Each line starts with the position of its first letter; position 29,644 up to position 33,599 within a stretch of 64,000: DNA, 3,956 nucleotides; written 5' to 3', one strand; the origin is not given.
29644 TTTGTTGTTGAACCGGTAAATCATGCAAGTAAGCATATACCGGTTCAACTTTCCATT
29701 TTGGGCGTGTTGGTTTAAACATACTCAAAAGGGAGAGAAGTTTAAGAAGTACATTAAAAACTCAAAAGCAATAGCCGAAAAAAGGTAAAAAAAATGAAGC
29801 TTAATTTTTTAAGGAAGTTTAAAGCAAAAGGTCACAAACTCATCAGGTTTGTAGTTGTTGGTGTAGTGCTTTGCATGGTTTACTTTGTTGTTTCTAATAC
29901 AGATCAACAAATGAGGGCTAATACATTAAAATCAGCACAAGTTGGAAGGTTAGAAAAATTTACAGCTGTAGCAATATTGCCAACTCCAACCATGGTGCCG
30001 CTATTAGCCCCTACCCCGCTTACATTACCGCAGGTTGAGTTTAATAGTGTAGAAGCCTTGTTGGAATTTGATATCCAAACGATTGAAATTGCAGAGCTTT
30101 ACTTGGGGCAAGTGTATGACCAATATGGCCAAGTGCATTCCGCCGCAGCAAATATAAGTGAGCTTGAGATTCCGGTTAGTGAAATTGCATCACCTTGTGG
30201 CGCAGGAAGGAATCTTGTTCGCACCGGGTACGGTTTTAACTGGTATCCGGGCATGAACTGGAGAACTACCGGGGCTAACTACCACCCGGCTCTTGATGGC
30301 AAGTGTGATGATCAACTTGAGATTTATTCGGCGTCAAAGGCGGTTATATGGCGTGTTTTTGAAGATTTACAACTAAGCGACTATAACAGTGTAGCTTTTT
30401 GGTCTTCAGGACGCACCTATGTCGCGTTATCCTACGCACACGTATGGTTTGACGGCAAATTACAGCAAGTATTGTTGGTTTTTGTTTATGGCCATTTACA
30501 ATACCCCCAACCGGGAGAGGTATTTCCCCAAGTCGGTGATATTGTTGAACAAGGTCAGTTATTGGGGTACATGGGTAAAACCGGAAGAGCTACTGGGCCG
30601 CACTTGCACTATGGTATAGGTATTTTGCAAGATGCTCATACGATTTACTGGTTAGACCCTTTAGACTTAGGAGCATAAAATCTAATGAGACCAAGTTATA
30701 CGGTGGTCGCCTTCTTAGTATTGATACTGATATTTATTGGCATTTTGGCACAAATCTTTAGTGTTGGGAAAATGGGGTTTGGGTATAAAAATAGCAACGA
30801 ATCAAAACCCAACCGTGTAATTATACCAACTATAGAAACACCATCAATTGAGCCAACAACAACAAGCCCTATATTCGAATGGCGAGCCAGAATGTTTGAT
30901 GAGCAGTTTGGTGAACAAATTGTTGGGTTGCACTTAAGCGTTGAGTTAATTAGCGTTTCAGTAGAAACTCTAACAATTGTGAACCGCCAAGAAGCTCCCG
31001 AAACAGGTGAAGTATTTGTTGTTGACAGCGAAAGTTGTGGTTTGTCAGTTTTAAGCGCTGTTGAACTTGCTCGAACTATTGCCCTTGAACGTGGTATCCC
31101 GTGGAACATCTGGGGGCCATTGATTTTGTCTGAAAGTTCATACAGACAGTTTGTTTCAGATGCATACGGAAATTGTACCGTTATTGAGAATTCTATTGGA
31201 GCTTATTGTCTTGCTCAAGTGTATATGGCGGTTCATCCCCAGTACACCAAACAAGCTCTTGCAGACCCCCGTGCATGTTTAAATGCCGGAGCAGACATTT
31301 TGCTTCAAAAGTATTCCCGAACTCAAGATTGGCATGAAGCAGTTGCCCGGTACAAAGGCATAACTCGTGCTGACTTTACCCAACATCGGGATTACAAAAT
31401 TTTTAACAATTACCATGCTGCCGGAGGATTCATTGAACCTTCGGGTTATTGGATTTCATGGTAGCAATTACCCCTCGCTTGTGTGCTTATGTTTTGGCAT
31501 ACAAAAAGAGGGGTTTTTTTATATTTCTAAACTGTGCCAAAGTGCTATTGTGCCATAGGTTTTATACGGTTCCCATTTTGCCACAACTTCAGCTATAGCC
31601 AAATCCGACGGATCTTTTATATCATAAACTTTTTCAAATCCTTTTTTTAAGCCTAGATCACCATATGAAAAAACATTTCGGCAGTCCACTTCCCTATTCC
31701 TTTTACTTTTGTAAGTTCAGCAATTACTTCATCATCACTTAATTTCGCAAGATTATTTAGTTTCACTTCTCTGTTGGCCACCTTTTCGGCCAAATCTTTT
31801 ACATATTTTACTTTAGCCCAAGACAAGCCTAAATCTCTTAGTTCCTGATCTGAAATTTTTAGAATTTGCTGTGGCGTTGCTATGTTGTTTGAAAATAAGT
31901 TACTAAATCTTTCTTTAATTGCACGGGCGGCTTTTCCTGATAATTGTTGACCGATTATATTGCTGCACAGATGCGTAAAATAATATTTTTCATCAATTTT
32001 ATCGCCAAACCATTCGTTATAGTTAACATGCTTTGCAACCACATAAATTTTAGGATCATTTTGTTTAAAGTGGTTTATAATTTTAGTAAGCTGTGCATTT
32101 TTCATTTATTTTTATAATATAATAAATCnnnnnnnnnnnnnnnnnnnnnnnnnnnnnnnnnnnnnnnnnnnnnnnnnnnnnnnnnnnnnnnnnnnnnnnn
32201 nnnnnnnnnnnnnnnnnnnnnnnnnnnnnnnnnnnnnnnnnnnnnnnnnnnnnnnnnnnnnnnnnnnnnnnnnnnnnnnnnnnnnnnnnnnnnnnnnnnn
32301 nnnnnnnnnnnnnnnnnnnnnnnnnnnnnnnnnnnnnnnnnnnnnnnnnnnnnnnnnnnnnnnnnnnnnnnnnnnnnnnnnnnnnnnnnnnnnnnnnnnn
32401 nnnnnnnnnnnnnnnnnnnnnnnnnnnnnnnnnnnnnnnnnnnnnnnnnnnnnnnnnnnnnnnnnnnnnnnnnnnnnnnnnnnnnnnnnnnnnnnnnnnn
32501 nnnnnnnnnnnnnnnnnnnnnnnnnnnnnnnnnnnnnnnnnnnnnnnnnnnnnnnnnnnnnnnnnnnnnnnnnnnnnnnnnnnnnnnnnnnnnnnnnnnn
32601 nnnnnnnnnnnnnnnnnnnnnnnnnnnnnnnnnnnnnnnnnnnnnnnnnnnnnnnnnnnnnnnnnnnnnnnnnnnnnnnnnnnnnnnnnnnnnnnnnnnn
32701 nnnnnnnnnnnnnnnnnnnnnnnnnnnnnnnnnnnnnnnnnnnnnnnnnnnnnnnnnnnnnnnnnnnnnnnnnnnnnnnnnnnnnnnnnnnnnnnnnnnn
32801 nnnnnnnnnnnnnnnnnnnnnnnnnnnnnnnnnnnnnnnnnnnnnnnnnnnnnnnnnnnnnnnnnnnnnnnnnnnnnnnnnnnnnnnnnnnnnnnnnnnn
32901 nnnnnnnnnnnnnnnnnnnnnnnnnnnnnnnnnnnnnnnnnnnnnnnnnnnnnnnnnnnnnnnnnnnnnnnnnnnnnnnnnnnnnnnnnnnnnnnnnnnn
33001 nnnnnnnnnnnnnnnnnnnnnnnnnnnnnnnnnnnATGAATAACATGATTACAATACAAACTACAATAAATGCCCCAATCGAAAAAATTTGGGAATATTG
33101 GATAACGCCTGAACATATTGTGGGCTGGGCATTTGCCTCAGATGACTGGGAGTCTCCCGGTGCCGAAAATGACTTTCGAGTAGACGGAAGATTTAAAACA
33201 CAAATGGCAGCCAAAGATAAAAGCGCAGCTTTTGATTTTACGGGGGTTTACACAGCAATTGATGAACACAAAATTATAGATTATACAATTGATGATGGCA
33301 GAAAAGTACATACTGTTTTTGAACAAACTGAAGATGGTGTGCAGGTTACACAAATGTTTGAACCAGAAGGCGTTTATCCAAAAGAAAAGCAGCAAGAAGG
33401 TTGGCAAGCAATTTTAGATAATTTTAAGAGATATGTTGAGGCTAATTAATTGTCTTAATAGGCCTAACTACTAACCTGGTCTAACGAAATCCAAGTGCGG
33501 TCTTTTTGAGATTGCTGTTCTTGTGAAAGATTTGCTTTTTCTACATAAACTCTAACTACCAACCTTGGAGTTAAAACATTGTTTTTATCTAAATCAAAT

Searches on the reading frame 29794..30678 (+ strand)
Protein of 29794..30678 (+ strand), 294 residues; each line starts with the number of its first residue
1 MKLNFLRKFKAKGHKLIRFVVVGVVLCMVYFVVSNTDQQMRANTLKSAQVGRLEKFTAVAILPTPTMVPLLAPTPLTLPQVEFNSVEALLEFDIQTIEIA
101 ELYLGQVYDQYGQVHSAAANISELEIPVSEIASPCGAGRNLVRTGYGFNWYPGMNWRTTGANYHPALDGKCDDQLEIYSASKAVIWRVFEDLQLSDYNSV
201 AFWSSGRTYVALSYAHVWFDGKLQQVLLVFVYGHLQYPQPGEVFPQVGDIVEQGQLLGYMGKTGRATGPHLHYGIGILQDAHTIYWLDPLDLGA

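Call 77: search_protein_families(library=pfam, proteins=[window:29794-30678:+], max_evalue=0.01)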
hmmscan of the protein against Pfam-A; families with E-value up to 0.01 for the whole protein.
window:29794-30678:+ (294 aa): 1 family
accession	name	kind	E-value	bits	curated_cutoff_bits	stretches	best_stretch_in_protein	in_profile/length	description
PF01551.29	Peptidase_M23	-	1.8e-09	38.1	28.7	1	231-276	48-88/96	Peptidase family M23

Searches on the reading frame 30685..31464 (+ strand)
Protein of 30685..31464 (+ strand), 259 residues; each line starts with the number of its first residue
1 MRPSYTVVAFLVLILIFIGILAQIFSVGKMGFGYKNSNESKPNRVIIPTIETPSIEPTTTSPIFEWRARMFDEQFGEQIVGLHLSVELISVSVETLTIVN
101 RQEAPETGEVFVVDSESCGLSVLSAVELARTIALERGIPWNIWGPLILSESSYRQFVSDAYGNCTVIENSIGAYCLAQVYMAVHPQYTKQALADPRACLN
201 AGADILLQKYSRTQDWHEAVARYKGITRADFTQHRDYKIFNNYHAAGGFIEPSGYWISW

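Call 77: search_protein_families(library=pfam, proteins=[window:30685-31464:+], max_evalue=0.01)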
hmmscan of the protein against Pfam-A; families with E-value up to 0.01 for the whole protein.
window:30685-31464:+ (259 aa): 1 family
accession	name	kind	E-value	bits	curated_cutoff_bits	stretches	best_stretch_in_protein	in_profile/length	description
PF01464.25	SLT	-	0.0043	17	21.3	1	133-230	7-101/117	Transglycosylase SLT domain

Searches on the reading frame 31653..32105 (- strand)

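Call 77: search_protein_families(library=pfam, proteins=[window:31653-32105:-], max_evalue=0.01)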
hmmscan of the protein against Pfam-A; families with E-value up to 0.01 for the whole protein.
window:31653-32105:- (150 aa): 3 families
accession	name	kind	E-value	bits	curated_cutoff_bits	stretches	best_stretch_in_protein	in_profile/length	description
PF00730.31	HhH-GPD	-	4.3e-11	43.6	26.2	1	48-120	2-67/108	HhH-GPD superfamily base excision DNA repair protein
PF22357.2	AF1548-like_C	-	0.0081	16.7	23.9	0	64-109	10-55/56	AF1548-like, C-terminal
PF06568.16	DUF1127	-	0.0095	16.1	23.3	0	85-97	22-34/37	Domain of unknown function (DUF1127)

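Call 78: search_protein_families(library=padloc, proteins=[window:31653-32105:-], max_evalue=0.001)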
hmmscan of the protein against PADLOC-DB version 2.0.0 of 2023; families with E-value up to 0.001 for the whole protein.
window:31653-32105:- (150 aa): 0 families

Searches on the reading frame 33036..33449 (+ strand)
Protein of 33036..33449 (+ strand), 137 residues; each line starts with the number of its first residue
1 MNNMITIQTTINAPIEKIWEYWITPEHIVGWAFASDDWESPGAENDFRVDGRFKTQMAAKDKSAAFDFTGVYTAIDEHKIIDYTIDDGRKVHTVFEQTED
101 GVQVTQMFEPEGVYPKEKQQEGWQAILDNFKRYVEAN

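Call 54: search_protein_families(library=ncbifam, proteins=[window:33036-33449:+], max_evalue=0.01)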
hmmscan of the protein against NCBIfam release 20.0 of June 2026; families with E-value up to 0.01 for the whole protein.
window:33036-33449:+ (137 aa): 0 families

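Call 77: search_protein_families(library=pfam, proteins=[window:33036-33449:+], max_evalue=0.01)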
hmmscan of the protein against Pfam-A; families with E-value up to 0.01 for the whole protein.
window:33036-33449:+ (137 aa): 3 families
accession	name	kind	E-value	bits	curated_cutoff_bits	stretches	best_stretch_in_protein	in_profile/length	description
PF08327.17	AHSA1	-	3e-19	69.9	22.1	1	12-135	1-125/125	Activator of Hsp90 ATPase homolog 1-like protein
PF10604.15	Polyketide_cyc2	-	0.00054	20.7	27.4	1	6-135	5-142/142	Polyketide cyclase / dehydrase and lipid transport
PF12870.14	DUF4878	-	0.005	17.6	24.1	1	44-108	40-100/112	Domain of unknown function (DUF4878)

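Call 78: search_protein_families(library=padloc, proteins=[window:33036-33449:+], max_evalue=0.001)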
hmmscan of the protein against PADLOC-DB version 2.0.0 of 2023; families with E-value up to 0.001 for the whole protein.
window:33036-33449:+ (137 aa): 0 families
